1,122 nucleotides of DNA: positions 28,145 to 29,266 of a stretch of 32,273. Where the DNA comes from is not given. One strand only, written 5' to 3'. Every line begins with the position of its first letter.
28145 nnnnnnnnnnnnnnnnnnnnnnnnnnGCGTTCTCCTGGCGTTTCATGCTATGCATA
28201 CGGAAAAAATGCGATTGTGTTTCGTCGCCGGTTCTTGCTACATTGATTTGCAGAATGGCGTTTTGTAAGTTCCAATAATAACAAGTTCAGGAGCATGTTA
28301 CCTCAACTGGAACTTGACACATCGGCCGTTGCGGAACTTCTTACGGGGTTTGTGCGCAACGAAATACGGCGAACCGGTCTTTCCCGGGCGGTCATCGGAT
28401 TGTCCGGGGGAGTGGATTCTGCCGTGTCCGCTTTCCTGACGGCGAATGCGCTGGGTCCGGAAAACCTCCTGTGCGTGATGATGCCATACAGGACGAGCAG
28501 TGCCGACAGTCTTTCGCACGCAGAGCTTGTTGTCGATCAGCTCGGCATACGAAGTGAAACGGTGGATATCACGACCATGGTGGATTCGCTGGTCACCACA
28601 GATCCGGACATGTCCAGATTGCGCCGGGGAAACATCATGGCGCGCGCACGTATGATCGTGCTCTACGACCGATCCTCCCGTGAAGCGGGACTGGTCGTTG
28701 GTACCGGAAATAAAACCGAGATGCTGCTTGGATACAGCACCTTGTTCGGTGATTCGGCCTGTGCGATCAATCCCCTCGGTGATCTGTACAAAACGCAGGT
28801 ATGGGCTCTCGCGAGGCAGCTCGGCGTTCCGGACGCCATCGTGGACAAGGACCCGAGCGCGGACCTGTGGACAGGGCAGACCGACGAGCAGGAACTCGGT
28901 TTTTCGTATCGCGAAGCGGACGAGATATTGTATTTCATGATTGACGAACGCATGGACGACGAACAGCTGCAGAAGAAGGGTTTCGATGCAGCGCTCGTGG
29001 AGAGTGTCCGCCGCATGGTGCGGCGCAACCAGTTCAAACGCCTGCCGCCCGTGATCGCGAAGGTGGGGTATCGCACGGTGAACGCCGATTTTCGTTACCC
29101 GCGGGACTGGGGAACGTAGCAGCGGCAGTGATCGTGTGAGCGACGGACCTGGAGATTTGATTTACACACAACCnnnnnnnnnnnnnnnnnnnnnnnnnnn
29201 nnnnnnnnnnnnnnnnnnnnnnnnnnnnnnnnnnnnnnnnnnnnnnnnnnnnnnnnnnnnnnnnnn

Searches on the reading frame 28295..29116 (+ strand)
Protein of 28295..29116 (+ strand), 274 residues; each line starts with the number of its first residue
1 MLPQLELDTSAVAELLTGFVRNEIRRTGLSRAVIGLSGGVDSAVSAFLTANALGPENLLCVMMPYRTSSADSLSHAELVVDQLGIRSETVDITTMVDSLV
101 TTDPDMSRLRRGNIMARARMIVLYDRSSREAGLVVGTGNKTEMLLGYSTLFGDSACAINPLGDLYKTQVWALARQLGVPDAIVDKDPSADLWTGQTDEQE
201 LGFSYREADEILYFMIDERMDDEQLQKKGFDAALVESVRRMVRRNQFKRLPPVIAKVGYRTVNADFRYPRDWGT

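Call 3: search_protein_families(library=pfam, proteins=[window:28295-29116:+], max_evalue=1)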
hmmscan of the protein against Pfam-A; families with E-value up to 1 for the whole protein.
window:28295-29116:+ (274 aa): 6 families
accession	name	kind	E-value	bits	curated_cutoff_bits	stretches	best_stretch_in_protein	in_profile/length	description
PF02540.23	NAD_synthase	-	1.4e-76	257.3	21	1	16-252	5-242/242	NAD synthase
PF06508.19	QueC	-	1.9e-06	28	22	1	31-95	1-63/210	Queuosine biosynthesis protein QueC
PF03054.22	tRNA_Me_trans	-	4.9e-06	26.8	20.6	1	32-96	3-76/202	tRNA methyl transferase HUP domain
PF00733.27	Asn_synthase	-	0.015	15.5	21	1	35-93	23-80/354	Asparagine synthase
PF02568.20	ThiI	-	0.17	11.9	20.5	1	32-80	6-53/197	Thiamine biosynthesis protein (ThiI)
PF01171.26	ATP_bind_3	-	0.18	12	27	1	32-94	2-68/182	PP-loop family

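Call 4: search_protein_families(library=ncbifam, proteins=[window:28295-29116:+], max_evalue=1)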
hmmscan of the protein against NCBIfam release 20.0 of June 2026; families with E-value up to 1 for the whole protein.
window:28295-29116:+ (274 aa): 15 families
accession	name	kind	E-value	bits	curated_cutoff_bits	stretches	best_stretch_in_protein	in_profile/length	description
NF010587.0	PRK13980.1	equivalog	8.5e-103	343.2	255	1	5-261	7-264/267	NAD+ synthase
TIGR00552.1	nadE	equivalog_domain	4.7e-70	235.7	63.65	1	12-253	5-242/251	NAD(+) synthase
NF010588.0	PRK13981.1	equivalog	2.2e-60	204.6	479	1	16-269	272-537/546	NAD+ synthase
NF002048.0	PRK00876.1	subfamily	4.7e-45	153.8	313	2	113-244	175-308/330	NAD(+) synthase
NF001979.1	PRK00768.1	equivalog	4.3e-33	114.9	250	1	15-212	23-236/266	NAD(+) synthase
NF002730.0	PRK02628.1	equivalog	1.5e-15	56.4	473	1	21-172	351-515/677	NAD(+) synthase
TIGR00884.1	guaA_Cterm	equivalog_domain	4e-11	42.8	338.75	2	26-106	13-95/310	glutamine-hydrolyzing GMP synthase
NF000848.1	PRK00074.1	equivalog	9.9e-11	40.9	400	2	25-64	208-248/512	glutamine-hydrolyzing GMP synthase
TIGR00268.2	TIGR00268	equivalog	9.1e-09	35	150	1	29-98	13-82/259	ATP-dependent sacrificial sulfur transferase LarE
TIGR00364.1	TIGR00364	equivalog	1.5e-07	31.2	150.3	1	32-96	1-63/201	7-cyano-7-deazaguanine synthase QueC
TIGR00420.1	trmU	equivalog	6.9e-07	28.4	236.95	1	32-94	3-73/351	tRNA 2-thiouridine(34) synthase MnmA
NF001138.1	PRK00143.1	equivalog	8.6e-07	28.2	284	1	32-95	2-71/345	tRNA 2-thiouridine(34) synthase MnmA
TIGR01536.1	asn_synth_AEB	equivalog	0.0019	17.2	267.1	1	28-152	251-376/517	asparagine synthase (glutamine-hydrolyzing)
NF011259.0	PRK14665.1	equivalog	0.059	12.3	364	1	31-95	7-71/360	tRNA 2-thiouridine(34) synthase MnmA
NF053536.1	DarG_fam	subfamily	0.079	13.1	70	1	206-252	66-110/131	DarG family dialkylresorcinol biosynthesis protein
